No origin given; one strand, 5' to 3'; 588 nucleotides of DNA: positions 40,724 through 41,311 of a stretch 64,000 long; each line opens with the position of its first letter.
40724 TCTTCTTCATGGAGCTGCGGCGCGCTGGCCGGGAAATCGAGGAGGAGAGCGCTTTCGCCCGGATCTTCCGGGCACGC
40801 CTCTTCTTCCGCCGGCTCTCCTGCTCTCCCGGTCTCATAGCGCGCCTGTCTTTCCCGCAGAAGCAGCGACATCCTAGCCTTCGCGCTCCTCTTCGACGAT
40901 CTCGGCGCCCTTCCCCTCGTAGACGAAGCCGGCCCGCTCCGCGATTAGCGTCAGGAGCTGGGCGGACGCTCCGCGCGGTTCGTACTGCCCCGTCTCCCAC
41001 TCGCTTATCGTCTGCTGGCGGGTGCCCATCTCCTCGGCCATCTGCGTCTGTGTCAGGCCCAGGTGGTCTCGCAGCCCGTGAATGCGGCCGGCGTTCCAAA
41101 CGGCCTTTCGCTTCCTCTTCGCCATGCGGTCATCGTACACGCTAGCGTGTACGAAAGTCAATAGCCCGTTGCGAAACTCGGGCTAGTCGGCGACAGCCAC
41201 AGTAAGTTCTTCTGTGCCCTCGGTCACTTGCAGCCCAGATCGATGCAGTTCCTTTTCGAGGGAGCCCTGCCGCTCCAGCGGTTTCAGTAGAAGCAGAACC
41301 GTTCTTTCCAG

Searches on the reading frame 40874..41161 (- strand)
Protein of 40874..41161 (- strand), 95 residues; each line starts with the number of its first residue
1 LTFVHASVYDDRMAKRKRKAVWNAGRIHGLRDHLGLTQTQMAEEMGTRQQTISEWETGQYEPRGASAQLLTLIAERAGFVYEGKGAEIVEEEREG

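Call 3: search_protein_families(library=pfam, proteins=[window:40874-41161:-], max_evalue=0.1)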
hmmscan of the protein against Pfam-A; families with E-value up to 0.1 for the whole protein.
window:40874-41161:- (95 aa): 7 families
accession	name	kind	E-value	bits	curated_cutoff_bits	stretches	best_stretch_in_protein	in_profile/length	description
PF01381.28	HTH_3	-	1.3e-10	41.5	23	1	30-70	4-44/55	Helix-turn-helix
PF12844.13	HTH_19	-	2.7e-07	30.8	30.2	1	26-63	3-40/64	Helix-turn-helix domain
PF13560.12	HTH_31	-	6.2e-07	30.1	27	1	26-69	5-50/64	Helix-turn-helix domain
PF15731.11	MqsA_antitoxin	-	6.7e-05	23.5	30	1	19-75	66-122/131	Antitoxin component of bacterial toxin-antitoxin system, MqsA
PF13545.12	HTH_Crp_2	-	0.021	15.2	27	1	31-53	18-40/70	Crp-like helix-turn-helix domain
PF17762.8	HTH_ParB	-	0.03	14.9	22.6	1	24-53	9-38/102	ParB HTH domain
PF13744.12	HTH_37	-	0.049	13.9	27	1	16-60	14-56/80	Helix-turn-helix domain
